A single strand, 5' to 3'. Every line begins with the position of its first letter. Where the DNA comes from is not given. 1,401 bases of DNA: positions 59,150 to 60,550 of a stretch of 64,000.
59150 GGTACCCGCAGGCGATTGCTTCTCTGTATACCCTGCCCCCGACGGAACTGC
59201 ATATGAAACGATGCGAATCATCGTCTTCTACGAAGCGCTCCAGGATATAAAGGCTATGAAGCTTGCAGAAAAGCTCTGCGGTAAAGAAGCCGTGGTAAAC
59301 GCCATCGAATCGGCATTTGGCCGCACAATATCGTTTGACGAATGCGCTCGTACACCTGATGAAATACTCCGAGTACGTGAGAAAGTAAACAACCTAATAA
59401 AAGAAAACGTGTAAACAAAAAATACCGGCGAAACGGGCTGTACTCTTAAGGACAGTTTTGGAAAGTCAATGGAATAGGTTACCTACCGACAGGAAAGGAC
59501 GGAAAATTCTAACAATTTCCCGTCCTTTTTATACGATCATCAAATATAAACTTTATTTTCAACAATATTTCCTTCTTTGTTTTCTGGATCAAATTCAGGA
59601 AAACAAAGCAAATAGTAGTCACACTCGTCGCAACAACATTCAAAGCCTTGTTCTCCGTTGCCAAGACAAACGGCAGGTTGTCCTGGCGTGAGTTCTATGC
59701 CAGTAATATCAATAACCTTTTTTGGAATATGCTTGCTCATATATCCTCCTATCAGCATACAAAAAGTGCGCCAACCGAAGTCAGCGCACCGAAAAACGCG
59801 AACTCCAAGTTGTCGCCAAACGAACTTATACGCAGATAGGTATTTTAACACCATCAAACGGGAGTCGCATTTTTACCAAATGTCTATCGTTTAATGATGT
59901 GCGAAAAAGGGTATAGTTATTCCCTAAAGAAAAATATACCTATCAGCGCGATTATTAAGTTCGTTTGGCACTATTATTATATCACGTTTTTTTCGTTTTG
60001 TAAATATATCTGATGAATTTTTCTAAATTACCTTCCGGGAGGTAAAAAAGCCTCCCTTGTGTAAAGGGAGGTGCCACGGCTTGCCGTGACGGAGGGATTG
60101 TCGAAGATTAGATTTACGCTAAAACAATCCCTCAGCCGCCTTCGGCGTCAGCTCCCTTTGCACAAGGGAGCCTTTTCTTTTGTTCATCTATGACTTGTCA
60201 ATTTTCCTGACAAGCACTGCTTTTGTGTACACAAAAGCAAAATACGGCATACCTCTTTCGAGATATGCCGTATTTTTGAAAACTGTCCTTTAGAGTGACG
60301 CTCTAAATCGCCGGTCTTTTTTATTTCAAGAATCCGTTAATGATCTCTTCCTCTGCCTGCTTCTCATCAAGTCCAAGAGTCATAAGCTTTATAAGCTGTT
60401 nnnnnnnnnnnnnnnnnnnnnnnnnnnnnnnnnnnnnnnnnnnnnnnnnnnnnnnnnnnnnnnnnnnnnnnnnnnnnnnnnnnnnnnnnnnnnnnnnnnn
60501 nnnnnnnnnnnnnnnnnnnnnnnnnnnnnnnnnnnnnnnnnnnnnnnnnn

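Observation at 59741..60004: Unclassified riboswitch-like leader: consensus promoter, long closing helix, internal hairpins, UUCG-capped terminator and an SD-mimic duplication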

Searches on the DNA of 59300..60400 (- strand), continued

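Call 26: search_with_rna_model(model_id=R1, sources=[window, L001, L003, L006, L007, L008, L009, L010, L011, L013, L014, L015, L016, L018, L019, L020, L021, L022, L023, L025, L026, L027, L028, L029, L030, L033, L034, L035, L036, L037, L038, L039, L040, L041, L042, L043, L044, L045, L046, L048, L049, L050, L051, L052, L054, L055, L056, L057, L058, L059, L060, L061, L064, L065, L066, L068, L069, L071, L072, L073, L074, L076, L078, L079, L080], max_evalue=5e-8, make_alignment=true)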
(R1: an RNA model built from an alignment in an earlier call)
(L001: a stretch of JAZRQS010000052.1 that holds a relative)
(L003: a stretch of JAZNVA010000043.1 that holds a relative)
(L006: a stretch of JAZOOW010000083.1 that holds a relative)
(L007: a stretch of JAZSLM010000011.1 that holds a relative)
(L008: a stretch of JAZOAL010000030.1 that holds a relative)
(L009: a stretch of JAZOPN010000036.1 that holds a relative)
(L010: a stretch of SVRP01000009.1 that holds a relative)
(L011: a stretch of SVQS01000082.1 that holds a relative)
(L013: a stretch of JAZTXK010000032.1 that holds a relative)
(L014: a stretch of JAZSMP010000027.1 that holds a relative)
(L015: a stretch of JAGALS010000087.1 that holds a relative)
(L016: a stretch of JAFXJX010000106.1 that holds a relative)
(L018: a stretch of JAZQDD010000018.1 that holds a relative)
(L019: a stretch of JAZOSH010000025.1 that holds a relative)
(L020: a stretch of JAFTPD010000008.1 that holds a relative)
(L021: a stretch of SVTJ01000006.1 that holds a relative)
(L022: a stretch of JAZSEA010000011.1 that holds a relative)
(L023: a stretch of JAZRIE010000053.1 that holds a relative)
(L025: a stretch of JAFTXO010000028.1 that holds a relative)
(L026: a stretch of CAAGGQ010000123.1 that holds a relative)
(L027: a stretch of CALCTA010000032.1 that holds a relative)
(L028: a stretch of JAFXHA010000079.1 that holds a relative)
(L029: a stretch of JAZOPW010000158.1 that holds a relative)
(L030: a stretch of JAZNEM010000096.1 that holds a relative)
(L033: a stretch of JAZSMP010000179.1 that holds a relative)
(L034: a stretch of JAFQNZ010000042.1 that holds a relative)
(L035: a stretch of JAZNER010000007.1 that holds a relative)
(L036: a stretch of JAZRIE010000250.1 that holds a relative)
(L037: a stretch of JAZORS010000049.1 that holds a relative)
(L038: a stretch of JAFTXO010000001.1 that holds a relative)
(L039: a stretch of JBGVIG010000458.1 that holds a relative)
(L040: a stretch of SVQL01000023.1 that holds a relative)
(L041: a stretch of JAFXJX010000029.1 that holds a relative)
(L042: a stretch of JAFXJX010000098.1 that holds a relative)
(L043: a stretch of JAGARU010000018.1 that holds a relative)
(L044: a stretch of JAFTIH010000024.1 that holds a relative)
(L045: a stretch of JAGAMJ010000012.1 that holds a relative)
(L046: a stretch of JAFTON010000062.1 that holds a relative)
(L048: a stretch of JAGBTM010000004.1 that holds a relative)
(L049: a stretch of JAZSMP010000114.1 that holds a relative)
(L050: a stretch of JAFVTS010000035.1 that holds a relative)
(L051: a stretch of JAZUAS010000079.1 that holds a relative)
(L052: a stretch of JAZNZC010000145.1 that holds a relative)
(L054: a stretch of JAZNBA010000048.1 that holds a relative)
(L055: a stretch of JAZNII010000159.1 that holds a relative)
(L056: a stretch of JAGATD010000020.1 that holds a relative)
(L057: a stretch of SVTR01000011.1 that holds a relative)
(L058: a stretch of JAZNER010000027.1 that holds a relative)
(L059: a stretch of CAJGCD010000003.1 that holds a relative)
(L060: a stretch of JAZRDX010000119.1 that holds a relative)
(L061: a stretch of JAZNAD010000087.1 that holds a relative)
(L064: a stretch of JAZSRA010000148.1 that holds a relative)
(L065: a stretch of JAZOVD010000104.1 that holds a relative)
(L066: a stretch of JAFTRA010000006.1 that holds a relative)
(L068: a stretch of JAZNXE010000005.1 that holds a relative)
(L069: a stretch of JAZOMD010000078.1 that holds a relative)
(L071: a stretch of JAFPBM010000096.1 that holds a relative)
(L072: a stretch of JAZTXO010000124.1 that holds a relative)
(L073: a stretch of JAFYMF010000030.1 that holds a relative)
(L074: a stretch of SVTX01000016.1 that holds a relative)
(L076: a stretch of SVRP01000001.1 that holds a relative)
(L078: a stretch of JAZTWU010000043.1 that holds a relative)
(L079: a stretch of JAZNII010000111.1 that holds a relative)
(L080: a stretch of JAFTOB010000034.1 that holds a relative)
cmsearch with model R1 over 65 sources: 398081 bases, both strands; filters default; matches with E-value up to 5e-8: 67.
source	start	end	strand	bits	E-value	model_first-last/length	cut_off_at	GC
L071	205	382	+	217.1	1.9e-48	1-179/179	no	0.36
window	59791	59969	-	214.5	8.1e-48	1-179/179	no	0.38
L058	2322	2500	+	214.3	8.7e-48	1-179/179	no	0.35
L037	2775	2950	+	214.2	9.4e-48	1-179/179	no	0.38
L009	2772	2950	+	213.3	1.6e-47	1-179/179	no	0.38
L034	2772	2951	+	212.9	1.8e-47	1-179/179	no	0.41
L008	3416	3594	+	212.8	1.9e-47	1-179/179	no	0.4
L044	2776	2952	+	211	5.2e-47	1-179/179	no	0.38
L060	780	958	+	210.7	6e-47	1-179/179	no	0.36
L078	322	498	+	210.1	8.5e-47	1-179/179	no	0.37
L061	2773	2950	+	203.6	2.9e-45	1-179/179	no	0.4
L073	2774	2952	+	199.1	3.2e-44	1-179/179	no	0.39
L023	2771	2950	+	198.6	4.1e-44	1-179/179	no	0.38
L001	2774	2950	+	191.9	1.6e-42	1-179/179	no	0.4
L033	2774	2951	+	190.1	4e-42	1-179/179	no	0.38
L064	2774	2952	+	180.8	6e-40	1-179/179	no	0.4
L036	676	854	+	138.1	6e-30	1-179/179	no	0.32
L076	2774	2951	+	120.2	9.2e-26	1-179/179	no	0.36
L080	2776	2952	+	117.2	4.6e-25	1-179/179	no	0.35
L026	2777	2952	+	114.5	2e-24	1-179/179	no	0.36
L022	2775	2950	+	113.8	3e-24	1-179/179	no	0.34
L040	2775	2951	+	112.5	5.8e-24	1-179/179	no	0.36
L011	2119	2292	+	112.2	7.1e-24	1-179/179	no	0.34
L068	407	587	+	108.8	4.2e-23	1-179/179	no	0.36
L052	2775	2950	+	104.5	4.3e-22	1-179/179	no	0.34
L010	2772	2949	+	102.3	1.5e-21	1-179/179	no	0.35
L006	2410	2587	+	97.1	2.4e-20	1-179/179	no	0.35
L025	2518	2698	+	97.1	2.4e-20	1-179/179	no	0.31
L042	2776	2954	+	96.5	3.3e-20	1-179/179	no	0.32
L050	2770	2950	+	95.3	6.1e-20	1-179/179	no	0.38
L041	2771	2951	+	93.7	1.5e-19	1-179/179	no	0.4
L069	191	371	+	92.2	3.2e-19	1-179/179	no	0.38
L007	2772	2953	+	91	6.2e-19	1-179/179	no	0.35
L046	2773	2950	+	90.7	7.6e-19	1-179/179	no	0.35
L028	340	521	+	90.4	8.9e-19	1-179/179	no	0.33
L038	2772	2952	+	90.2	9.7e-19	1-179/179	no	0.33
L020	2776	2950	+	87.8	3.5e-18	1-179/179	no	0.34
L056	280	457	+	87.8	3.6e-18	1-179/179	no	0.35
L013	2771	2953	+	84.8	1.8e-17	1-179/179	no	0.32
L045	2756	2949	+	82.9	4.9e-17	1-179/179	no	0.32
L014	1958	2139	+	81.2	1.2e-16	1-179/179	no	0.32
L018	2770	2952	+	80.7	1.7e-16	1-179/179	no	0.34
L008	2773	2950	+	80.2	2.1e-16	1-179/179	no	0.34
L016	2773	2949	+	78.7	4.7e-16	1-179/179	no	0.34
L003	1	174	+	77.5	9.3e-16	3-179/179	5'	0.29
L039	1775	1951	+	77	1.2e-15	1-179/179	no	0.34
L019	2774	2951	+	76.7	1.4e-15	1-179/179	no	0.33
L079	2776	2952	+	75.8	2.2e-15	1-179/179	no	0.32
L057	1621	1797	+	75.7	2.4e-15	1-179/179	no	0.33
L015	2775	2952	+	75.5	2.7e-15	1-179/179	no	0.33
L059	2774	2950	+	75.1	3.3e-15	1-179/179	no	0.34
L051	2771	2948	+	73.5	7.9e-15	1-179/179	no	0.39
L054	2776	2952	+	72.4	1.4e-14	1-179/179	no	0.33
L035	2770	2952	+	72.3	1.5e-14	1-179/179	no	0.33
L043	2775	2951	+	71.6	2.1e-14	1-179/179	no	0.34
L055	2770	2948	+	70.8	3.3e-14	1-179/179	no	0.39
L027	797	983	+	69.4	7.3e-14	1-179/179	no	0.37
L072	2768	2950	+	69.2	7.9e-14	1-179/179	no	0.37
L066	2770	2951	+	68.2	1.4e-13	1-179/179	no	0.36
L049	2771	2950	+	68.2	1.4e-13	1-179/179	no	0.33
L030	1135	1317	+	67.4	2.1e-13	1-179/179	no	0.32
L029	1902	2076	+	61.1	6.2e-12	1-179/179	no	0.38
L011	2775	2950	+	59.6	1.4e-11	1-179/179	no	0.38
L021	2771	2942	+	54.1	2.8e-10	1-179/179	no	0.39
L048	2769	2952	+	51.1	1.4e-09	1-179/179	no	0.37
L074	2769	2952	+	49.7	2.9e-09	1-179/179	no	0.38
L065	2821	2947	+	46.6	1.5e-08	1-179/179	no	0.36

Alignment A5: 67 matches aligned to the model, 288 columns, each read 5' to 3' on its own strand. Consensus structure (alignment columns), stored with it:
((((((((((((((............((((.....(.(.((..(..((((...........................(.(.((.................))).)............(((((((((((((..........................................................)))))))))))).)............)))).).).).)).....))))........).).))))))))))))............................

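Call 63: search_with_rna_model(model_id=R1, sources=[L085, L086, L087, L088, L089, L090, L091, L092, L093, L094, L095, L096, L097, L098, L099, L100, L101, L102, L103, L104, L105, L106, L107, L108, L109, L110, L111, L112, L113, L114, L115, L116, L117, L118, L119, L120, L121, L122, L123, L124, L125, L126, L127, L128, L129, L130, L131, L132, L133, L134, L135, L136, L137, L138, L139, L140, L141, L142, L143, L144, L145, L146, L147, L148, L149, L150, L151, L152, L153, L154, L155, L156, L157, L158, L159, L160, L161, L162, L163, L164, L165, L166, L167, L168, L169, L170, L171, L172, L173], max_evalue=0.01)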
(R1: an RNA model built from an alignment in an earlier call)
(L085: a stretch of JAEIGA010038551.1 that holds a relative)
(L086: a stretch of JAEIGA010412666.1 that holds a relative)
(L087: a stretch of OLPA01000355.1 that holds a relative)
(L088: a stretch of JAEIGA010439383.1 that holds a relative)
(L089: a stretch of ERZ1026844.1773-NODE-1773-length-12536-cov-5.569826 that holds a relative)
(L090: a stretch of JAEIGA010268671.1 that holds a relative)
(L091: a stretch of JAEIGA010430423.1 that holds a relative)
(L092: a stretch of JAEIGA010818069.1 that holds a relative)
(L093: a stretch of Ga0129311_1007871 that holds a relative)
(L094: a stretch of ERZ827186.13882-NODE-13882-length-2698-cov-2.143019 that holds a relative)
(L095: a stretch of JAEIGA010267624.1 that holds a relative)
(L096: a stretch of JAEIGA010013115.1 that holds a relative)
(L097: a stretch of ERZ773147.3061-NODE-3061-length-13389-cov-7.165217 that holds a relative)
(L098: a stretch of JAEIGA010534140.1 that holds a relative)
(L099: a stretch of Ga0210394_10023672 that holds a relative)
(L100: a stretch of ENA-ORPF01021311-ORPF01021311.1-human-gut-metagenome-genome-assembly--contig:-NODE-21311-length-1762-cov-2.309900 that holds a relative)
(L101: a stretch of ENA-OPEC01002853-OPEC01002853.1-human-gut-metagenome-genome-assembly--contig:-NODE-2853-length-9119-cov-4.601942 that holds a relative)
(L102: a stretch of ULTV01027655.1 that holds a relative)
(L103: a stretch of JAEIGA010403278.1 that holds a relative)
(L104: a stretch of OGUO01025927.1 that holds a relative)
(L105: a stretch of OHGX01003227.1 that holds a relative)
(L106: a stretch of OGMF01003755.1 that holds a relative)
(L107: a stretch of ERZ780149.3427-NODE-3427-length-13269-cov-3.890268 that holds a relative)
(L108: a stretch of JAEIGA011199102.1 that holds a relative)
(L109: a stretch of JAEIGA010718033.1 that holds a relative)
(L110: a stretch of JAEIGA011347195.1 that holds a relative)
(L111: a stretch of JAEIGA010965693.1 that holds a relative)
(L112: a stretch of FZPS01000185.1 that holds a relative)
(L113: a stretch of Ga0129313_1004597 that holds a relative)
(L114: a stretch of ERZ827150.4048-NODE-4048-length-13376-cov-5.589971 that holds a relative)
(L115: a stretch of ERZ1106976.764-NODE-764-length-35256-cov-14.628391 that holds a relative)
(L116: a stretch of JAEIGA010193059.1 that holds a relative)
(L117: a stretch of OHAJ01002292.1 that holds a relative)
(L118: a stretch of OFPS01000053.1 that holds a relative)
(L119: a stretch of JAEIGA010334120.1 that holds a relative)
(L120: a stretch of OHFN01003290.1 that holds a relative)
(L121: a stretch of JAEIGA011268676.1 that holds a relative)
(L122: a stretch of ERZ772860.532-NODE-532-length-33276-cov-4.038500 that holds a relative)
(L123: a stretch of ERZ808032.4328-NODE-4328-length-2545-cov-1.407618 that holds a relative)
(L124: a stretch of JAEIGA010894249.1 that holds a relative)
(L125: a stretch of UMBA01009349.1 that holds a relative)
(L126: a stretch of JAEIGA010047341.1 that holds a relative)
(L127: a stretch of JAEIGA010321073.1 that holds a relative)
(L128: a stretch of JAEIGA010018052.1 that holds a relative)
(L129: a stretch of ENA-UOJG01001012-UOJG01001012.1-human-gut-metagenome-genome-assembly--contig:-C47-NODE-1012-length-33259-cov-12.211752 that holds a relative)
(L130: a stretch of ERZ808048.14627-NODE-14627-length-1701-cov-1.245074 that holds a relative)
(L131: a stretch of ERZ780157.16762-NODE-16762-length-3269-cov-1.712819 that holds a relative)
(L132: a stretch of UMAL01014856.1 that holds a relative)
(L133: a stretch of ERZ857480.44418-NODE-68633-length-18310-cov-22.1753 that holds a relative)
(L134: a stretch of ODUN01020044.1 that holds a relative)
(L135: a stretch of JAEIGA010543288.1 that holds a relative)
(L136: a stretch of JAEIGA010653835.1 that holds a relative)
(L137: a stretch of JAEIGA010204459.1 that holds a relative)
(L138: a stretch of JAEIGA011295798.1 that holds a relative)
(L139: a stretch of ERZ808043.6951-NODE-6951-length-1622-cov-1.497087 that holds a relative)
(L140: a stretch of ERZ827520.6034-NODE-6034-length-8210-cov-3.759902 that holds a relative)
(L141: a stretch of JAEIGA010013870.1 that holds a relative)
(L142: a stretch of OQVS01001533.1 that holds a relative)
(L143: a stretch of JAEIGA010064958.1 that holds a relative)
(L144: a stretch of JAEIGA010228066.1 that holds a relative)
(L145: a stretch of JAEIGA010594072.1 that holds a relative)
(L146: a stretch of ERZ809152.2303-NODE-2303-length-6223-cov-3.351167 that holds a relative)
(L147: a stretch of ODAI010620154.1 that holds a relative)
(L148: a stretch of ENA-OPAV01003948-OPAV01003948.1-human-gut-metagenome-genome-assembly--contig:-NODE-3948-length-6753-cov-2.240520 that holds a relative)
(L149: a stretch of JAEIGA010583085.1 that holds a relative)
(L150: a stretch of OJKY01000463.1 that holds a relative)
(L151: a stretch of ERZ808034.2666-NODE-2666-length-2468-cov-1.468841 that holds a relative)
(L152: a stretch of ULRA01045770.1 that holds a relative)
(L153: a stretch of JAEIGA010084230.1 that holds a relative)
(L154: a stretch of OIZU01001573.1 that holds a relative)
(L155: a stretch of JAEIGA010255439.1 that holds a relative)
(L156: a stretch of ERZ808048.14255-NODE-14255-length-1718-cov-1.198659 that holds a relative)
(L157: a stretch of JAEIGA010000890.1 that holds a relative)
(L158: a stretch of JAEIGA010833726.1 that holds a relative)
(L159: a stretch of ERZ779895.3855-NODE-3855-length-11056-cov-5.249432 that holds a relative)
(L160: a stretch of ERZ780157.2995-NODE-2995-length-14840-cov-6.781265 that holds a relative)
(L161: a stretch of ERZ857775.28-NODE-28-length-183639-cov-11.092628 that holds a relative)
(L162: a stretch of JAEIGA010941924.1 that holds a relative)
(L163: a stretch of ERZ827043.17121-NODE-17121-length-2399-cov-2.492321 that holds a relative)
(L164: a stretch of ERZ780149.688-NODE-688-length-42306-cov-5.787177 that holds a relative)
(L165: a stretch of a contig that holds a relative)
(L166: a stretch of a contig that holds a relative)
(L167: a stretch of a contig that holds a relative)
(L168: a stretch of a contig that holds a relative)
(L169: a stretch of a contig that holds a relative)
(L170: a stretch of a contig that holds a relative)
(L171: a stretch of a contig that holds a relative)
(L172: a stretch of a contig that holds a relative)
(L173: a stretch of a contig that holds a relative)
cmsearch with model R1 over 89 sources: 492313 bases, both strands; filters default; matches with E-value up to 0.01: 94.
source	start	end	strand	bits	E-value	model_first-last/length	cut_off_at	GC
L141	310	492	+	212.5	2.9e-47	1-179/179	no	0.36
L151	366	543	-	211.7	4.5e-47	1-179/179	no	0.36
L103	485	663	+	209.8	1.2e-46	1-179/179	no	0.36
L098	614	789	-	204.6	2.1e-45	1-179/179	no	0.39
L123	2246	2423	+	200.4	2e-44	1-179/179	no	0.37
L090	29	206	+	189.4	7.4e-42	1-179/179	no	0.36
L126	568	746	+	185.5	6.1e-41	1-179/179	no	0.35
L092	1196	1382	-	145.1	1.7e-31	1-179/179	no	0.38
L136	383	555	+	144.3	2.6e-31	1-179/179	no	0.39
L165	2903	3087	+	134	6.6e-29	1-179/179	no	0.41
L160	5035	5212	+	122.1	4.1e-26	1-179/179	no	0.33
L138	930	1106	-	119.8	1.4e-25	1-179/179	no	0.34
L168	156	334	-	112.4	7.8e-24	1-179/179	no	0.36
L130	1234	1414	-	110.1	2.6e-23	1-179/179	no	0.29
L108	864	1044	-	108.2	7.5e-23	1-179/179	no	0.3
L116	546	722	+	104.6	5.2e-22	1-179/179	no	0.34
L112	2372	2550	-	101.4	2.8e-21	1-179/179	no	0.31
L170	3451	3629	+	99.9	6.3e-21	1-179/179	no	0.31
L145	121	313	-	98.3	1.6e-20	1-179/179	no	0.34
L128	1567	1751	-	98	1.8e-20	1-179/179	no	0.31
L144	2457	2639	+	95.4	7.3e-20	1-179/179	no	0.38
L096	2055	2236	+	91.7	5.3e-19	1-179/179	no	0.38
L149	1242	1417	-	90.9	8.4e-19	1-179/179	no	0.33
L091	1811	1993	+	89.6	1.7e-18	1-179/179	no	0.39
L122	11085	11260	-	87.5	5.1e-18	1-179/179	no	0.36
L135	1213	1389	-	85.8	1.3e-17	1-179/179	no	0.29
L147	1635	1815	+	85.4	1.6e-17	1-179/179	no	0.29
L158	1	168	+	82.9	6e-17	17-179/179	5'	0.33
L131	113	293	+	82.8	6.4e-17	1-179/179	no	0.36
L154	1408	1581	+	82.8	6.4e-17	1-179/179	no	0.4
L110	619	795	-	82.6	7.3e-17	1-179/179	no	0.33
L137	2507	2690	+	80.6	2.1e-16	1-179/179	no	0.4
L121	1020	1163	-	79.7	3.4e-16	35-179/179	5'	0.38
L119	2153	2331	-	78.5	6.5e-16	1-179/179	no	0.36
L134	200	370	+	77.8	9.7e-16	1-179/179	no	0.38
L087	249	421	+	75.6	3.2e-15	1-179/179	no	0.4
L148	6348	6520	+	75.6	3.2e-15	1-179/179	no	0.4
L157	3926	4102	+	75.1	4.1e-15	1-179/179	no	0.34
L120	1064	1236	+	70.6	4.6e-14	1-179/179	no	0.4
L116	37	218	+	69.5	8.6e-14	1-179/179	no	0.37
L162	204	387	+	68.7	1.3e-13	1-179/179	no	0.39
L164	2270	2436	-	68.4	1.5e-13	1-179/179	no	0.38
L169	1750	1930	+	68.2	1.7e-13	1-179/179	no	0.43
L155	46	232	+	66.7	3.8e-13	1-179/179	no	0.34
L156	418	601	-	65.8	6.3e-13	1-179/179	no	0.41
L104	1100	1267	+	60.4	1.2e-11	1-179/179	no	0.45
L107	12608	12775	+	60.4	1.2e-11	1-179/179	no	0.45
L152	1084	1251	+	60.4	1.2e-11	1-179/179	no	0.45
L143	2918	3097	-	59.3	2e-11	1-179/179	no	0.34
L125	1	148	+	56.3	1e-10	31-179/179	5'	0.41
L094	1082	1250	-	54.9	2.1e-10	1-179/179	no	0.42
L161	500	677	+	50.2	2.7e-09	1-179/179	no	0.29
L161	754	893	+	45.2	4.1e-08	1-179/179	no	0.34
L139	1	131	+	44.4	6.2e-08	46-179/179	5'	0.35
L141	1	175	-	43.5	1e-07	1-168/179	3'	0.31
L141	286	468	-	37.1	3.3e-06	1-179/179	no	0.33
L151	390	566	+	36.5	4.5e-06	1-179/179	no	0.32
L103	462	639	-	36.1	5.4e-06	1-179/179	no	0.31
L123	2223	2399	-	35.8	6.6e-06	1-179/179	no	0.34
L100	523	650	-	35.5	7.7e-06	1-179/179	no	0.42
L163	1191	1316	+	33.6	2.1e-05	1-179/179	no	0.42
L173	1168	1293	+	33.6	2.1e-05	1-179/179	no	0.42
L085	7263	7294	-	33.3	2.5e-05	148-179/179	5'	0.5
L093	798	922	-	32.6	3.7e-05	1-179/179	no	0.43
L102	4917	5041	-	32.6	3.7e-05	1-179/179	no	0.43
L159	1581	1705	+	32.6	3.7e-05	1-179/179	no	0.43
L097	2330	2454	+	32.6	3.7e-05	1-179/179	no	0.44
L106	3773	3897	+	32.6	3.7e-05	1-179/179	no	0.44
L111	1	107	+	31.8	5.6e-05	74-179/179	5'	0.38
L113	5227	5353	+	30.1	0.00014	1-179/179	no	0.44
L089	1889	2015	+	30.1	0.00014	1-179/179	no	0.45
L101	5374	5500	-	30.1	0.00014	1-179/179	no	0.45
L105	392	518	+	30.1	0.00014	1-179/179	no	0.45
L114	3816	3942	+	30.1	0.00014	1-179/179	no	0.45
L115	7086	7212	-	30.1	0.00014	1-179/179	no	0.45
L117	3135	3261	+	30.1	0.00014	1-179/179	no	0.45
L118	2623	2749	-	30.1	0.00014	1-179/179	no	0.45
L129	13427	13553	-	30.1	0.00014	1-179/179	no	0.45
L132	2457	2583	+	30.1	0.00014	1-179/179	no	0.45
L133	4437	4563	+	30.1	0.00014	1-179/179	no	0.45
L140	1287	1413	+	30.1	0.00014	1-179/179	no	0.45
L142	1355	1481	-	30.1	0.00014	1-179/179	no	0.45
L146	3263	3389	-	30.1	0.00014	1-179/179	no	0.45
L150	1271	1397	-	30.1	0.00014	1-179/179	no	0.45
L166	4527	4653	+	30.1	0.00014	1-179/179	no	0.45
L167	2845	2971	-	30.1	0.00014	1-179/179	no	0.45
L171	1820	1946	+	30.1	0.00014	1-179/179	no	0.45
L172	349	475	+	30.1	0.00014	1-179/179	no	0.45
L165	2878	3063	-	28.9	0.00027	1-179/179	no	0.37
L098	638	812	+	27.5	0.00058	1-179/179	no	0.37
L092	1220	1405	+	26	0.0013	1-179/179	no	0.34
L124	1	35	+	23.4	0.0052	144-179/179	5'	0.4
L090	6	182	-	23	0.0063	1-179/179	no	0.33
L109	1347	1477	-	22.8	0.0073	1-179/179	no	0.33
